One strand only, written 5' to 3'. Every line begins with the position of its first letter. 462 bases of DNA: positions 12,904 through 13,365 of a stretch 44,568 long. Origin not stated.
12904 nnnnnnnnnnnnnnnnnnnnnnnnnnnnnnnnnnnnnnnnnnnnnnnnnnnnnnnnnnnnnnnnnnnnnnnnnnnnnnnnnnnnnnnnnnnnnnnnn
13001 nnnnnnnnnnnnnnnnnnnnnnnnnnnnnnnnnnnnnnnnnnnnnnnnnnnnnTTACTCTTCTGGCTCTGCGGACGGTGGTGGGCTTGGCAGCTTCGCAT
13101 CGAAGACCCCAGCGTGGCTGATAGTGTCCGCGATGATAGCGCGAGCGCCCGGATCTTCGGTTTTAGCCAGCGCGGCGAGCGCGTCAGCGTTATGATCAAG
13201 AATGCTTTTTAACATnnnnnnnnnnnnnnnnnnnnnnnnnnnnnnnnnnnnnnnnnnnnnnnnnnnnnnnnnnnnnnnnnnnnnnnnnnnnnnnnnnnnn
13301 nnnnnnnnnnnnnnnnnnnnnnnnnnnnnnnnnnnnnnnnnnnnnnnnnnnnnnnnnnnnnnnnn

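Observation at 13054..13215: Short ORFs below the 60 aa track threshold with good translation signals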

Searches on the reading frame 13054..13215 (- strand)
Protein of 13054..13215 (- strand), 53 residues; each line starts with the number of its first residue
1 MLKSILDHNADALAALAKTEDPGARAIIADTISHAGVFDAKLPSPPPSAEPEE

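Call 8: search_protein_families(library=phrogs, proteins=[window:13054-13215:-], max_evalue=1)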
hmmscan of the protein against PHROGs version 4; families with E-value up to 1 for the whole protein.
window:13054-13215:- (53 aa): 1 family
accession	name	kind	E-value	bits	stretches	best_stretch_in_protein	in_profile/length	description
phrog_11068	-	unknown function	1.5e-37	128.8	1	1-53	1-53/55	-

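Call 9: search_protein_families(library=pfam, proteins=[window:13054-13215:-], max_evalue=1)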
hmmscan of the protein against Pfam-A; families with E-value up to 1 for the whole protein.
window:13054-13215:- (53 aa): 0 families

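Call 10: search_dna_similar(query=window:13054-13215:-, collection=phages, mode=protein, max_rows=40, rows=spread, max_evalue=0.001)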
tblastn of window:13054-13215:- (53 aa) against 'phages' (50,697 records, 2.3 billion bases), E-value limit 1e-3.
Records with a match: 147; places in all: 149; records where one place covers at least 80% of the query: 0.
Best place of each record, by identity: >=99% 76; 95-99% 60; 90-95% 6; 80-90% 5.
By first word of the organism name: Escherichia 133; Shigella 5; Dhillonvirus 5; Sodalis 2; Acinetobacter 1; Salmonella 1.
By host as written in the record: Escherichia coli 70; Escherichia coli K-12 MG1655 12; - 10; Escherichia coli K-12 10; Escherichia sp. 5; Escherichia coli O157:H7 4; Escherichia coli O18 4; Escherichia coli K-12 MG1655 del pstSCAB-phoU::kan 3; and 20 more.
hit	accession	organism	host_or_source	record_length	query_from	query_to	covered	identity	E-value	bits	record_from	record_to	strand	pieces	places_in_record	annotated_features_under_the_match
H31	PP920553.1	Escherichia phage SM_A8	Escherichia coli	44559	1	42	79%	100.0%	1e-11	91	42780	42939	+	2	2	hypothetical protein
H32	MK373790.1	Escherichia phage vB_EcoS_WF5505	Escherichia coli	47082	1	42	79%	100.0%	3e-14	70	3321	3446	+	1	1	hypothetical protein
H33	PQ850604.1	Escherichia phage Haito_Bas83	Escherichia coli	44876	1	42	79%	100.0%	3e-14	69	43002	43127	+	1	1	hypothetical protein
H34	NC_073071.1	Escherichia phage SECphi18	Escherichia coli MG1655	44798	1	42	79%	100.0%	3e-14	69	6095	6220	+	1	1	major tail protein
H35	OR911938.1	Escherichia phage vB_EcoS_SD276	Escherichia coli LCU-Ecoli405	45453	1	42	79%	100.0%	4e-14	69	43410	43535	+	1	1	hypothetical protein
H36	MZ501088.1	Escherichia phage KarlBarth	Escherichia coli K-12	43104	1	42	79%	100.0%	5e-14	69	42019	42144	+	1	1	hypothetical protein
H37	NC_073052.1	Escherichia phage JLBYU60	Escherichia coli K-12 MG1655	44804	1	42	79%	100.0%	5e-14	69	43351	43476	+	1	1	putative major tail protein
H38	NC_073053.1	Escherichia phage vB_EcoD_Teewinot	Escherichia coli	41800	1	42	79%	100.0%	8e-14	68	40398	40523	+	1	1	hypothetical protein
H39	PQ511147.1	Escherichia phage NHEP3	Escherichia coli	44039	1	42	79%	100.0%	8e-14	68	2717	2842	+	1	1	hypothetical protein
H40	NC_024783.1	Escherichia phage EK99P-1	Escherichia coli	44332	1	42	79%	100.0%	8e-14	68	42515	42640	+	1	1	hypothetical protein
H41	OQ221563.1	Acinetobacter phage NJ01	Acinetobacter baumannii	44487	1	42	79%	100.0%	8e-14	68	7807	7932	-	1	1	hypothetical protein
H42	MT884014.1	Escherichia phage vb_EcoS_bov22_1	Escherichia coli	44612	1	42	79%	100.0%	8e-14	68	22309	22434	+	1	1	hypothetical protein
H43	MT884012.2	Escherichia phage vb_EcoS_bov11C2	Escherichia coli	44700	1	42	79%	100.0%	8e-14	68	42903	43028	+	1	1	hypothetical protein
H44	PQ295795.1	Escherichia phage vB_Eco_Lzu_P1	Escherichia sp.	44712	1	42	79%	100.0%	8e-14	68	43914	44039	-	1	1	hypothetical protein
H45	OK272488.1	Escherichia phage JLBYU37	Escherichia coli K-12 MG1655 del ...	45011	1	42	79%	100.0%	8e-14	68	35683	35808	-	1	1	putative major tail protein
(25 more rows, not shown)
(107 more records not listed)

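Call 21: find_homologous_proteins(query=window:13054-13215:-, max_evalue=0.01)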
Query window:13054-13215:- (53 aa): 14 proteins with E <= 0.01 among 14 candidates.
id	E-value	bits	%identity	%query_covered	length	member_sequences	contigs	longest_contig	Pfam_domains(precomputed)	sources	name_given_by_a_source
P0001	2.3e-24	101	98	100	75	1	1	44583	-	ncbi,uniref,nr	ncbi:hypothetical protein OVER9000_63 [Escherichia phage vB_EcoD_Over9000]|uniref:Uncharacterized pr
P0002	3.0e-22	94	90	98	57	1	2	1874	-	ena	-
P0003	1.0e-21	93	98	79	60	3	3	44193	-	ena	-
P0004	3.3e-21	91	92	94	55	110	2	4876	-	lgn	-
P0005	3.7e-21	91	92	94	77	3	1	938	-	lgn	-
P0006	1.9e-20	89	98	79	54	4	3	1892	-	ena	-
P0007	3.9e-20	88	98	79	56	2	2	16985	-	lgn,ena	-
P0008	9.5e-20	87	96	91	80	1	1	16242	-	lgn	-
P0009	5.1e-19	84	86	94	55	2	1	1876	-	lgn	-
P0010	1.2e-18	83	91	89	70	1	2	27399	-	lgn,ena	-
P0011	3.2e-16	76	98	77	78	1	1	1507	-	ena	-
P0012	4.4e-16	75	95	77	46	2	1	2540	-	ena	-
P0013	2.7e-10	57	77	83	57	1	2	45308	-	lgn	-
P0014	9.4e-6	43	100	47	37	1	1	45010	-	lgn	-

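Call 29: get_annotated_region(hit=H31, flank=1500)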
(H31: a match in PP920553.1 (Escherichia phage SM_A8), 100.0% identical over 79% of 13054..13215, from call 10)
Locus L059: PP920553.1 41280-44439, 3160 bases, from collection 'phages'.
description: Escherichia phage SM_A8, complete genome.
organism: Escherichia phage SM_A8 (NCBI taxid 3236699)
taxonomy: Viruses; Duplodnaviria; Heunggongvirae; Uroviricota; Caudoviricetes; Dhillonvirus
host: Escherichia coli; source: -; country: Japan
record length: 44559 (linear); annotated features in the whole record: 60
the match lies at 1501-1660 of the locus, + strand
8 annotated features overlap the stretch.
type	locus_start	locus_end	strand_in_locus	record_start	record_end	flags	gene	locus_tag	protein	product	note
CDS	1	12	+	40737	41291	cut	-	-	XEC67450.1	hypothetical protein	color: #993366; gp52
CDS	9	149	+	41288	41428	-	-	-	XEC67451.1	hypothetical protein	color: #993366; label: hypothetical protein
CDS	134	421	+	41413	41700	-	-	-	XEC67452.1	hypothetical protein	color: #993366; gp53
CDS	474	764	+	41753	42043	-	-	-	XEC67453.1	hypothetical protein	color: #993366; gp54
CDS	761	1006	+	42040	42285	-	-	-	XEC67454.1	hypothetical protein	color: #993366; gp55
CDS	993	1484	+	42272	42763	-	-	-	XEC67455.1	lysin/lysozyme/muramidase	color: #993366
CDS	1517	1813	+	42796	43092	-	-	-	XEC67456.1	hypothetical protein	color: #993366; label: hypothetical protein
CDS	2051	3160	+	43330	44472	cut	-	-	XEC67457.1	hypothetical protein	color: #993366; label: hypothetical protein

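Call 42: search_solved_structures(query=A1, max_evalue=10)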
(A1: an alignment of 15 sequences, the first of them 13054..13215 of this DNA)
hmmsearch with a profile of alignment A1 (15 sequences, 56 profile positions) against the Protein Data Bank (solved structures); distinct sequences matched with E-value up to 10: 9.
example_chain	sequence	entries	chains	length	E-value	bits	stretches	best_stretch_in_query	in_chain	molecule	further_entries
9zys_H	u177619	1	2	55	4e-34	119.9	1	1-54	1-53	Decoration protein gp64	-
2ixr_A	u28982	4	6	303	0.052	17.1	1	12-37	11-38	MEMBRANE ANTIGEN | PUTATIVE MEMBRANE ANTIGEN | Translocator protein bipD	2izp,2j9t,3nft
2l6k_A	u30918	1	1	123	0.23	15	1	15-51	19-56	Tensin-like C1 domain-containing phosphatase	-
2kno_A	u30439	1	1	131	0.26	14.8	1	15-51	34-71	Tensin-like C1 domain-containing phosphatase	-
2re2_A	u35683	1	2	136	0.47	14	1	1-13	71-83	Uncharacterized protein Ta1041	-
8fyg_A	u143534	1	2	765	0.78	13.3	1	17-31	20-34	Hyaluronate lyase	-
1ofu_A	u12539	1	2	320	0.94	13.1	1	4-41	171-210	CELL DIVISION PROTEIN FTSZ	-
2vaw_A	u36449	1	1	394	1.3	12.7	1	4-41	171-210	CELL DIVISION PROTEIN FTSZ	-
2jv8_A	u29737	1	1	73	1.7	12.2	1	24-38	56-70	Uncharacterized protein NE1242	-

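Call 50: predict_structure(alignment_id=A1)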
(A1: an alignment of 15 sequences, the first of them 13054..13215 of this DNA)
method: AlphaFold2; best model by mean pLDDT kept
length: 53 residues; sequences in the alignment: 15
mean_pLDDT: 75.5   pTM: 0.47
mean pLDDT of the five models: 75.5, 72.6, 70.4, 66.4, 61.1
residues with pLDDT >= 90: 8; 70-90: 27; 50-70: 16; < 50: 2
segments of 3 or more residues with pLDDT < 50: none
pLDDT, mean of each block of 10 residues (from residue 1): 85 90 89 66 55 48
secondary structure, 60 per line:
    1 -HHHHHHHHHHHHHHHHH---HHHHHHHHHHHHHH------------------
elements in order: H2-18 H22-35

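Call 52: fold_search(model_id=the predicted structure, library=pdb)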
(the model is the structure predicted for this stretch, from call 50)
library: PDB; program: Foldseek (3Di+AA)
matches with E <= 10: 111; with E <= 0.001: 0
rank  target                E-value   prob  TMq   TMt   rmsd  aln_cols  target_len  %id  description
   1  6f5d_H                2.1e+00  0.84  0.61  0.23   1.1        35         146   26  Trypanosoma brucei F1-ATPase (released 2018-02-21)
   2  7f6j_C                2.2e+00  0.87  0.61  0.31   0.7        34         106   18  Crystal structure of the PDZD8 coiled-coil domain - Rab7 complex (released 2022-02-23)
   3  5l8b_B                3.4e+00  0.57  0.57  0.35   1.0        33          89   21  Crystal structure of Rhodospirillum rubrum Rru_A0973 mutant E62A (released 2016-08-31)
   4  6wya_A                3.6e+00  0.38  0.52  0.04   1.8        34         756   24  RTX (Reverse Transcription Xenopolymerase) in complex with a DNA duplex and dAMPNPP (released 2020-08-19)
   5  4ahc_A                3.6e+00  0.35  0.50  0.05   1.9        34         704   24  Crystal Structure of an Evolved Replicating DNA Polymerase (released 2012-03-07)
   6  6z1u_H                4.2e+00  0.51  0.59  0.26   1.1        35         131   23  bovine ATP synthase F1c8-peripheral stalk domain, state 3 (released 2020-09-09)
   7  4flz_A                4.2e+00  0.41  0.54  0.04   1.6        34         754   18  Pyrococcus abyssi B family DNA polymerase bound to a dsDNA, in edition mode (released 2012-08-29)
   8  4fly_A                4.2e+00  0.38  0.54  0.04   1.6        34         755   18  Pyrococcus abyssi B family DNA polymerase bound to a dsDNA, in edition mode (released 2012-08-29)
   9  8h9j_H                4.5e+00  0.54  0.61  0.26   0.9        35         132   28  Human ATP synthase state2 subregion 3 (released 2023-05-31)
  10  5l89_Y                4.5e+00  0.51  0.58  0.37   0.9        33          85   18  Crystal structure of Rhodospirillum rubrum Rru_A0973 mutant E32A (released 2016-08-31)
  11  5l89_X                4.5e+00  0.51  0.57  0.36   0.9        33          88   18  Crystal structure of Rhodospirillum rubrum Rru_A0973 mutant E32A (released 2016-08-31)
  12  6suw_C                4.5e+00  0.51  0.57  0.35   1.0        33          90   18  Crystal structure of Rhodospirillum rubrum Rru_A0973 E31A variant (released 2020-09-23)
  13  5l8b_F                4.5e+00  0.47  0.57  0.35   1.0        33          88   21  Crystal structure of Rhodospirillum rubrum Rru_A0973 mutant E62A (released 2016-08-31)
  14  5fvl_A                4.8e+00  0.60  0.60  0.39   0.6        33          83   12  Crystal structure of Vps4-Vps20 complex from S.cerevisiae (released 2016-04-27)
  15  5da5_C                4.8e+00  0.51  0.58  0.35   0.9        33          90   18  Crystal structure of Rhodospirillum rubrum Rru_A0973 (released 2016-08-10)
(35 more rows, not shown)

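Call 56: search_solved_structures(query=window:13054-13215:-, max_evalue=0.001, show_alignments=1)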
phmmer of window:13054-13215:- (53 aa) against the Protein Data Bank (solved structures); distinct sequences matched with E-value up to 0.001: 1.
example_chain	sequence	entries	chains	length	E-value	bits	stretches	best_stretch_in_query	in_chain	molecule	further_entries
9zys_H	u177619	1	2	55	2.9e-27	95.9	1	1-51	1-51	Decoration protein gp64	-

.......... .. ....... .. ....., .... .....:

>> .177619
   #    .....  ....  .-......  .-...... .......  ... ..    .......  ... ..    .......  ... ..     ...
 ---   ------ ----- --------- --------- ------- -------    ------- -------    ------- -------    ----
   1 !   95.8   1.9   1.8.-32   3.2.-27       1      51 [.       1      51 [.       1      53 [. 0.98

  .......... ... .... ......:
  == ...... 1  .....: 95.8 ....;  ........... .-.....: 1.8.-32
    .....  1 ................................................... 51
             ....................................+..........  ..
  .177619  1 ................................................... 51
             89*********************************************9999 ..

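Call 64: search_protein_families(library=ncbifam, proteins=[window:13054-13215:-], max_evalue=1)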
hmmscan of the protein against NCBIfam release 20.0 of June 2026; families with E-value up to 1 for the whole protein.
window:13054-13215:- (53 aa): 0 families
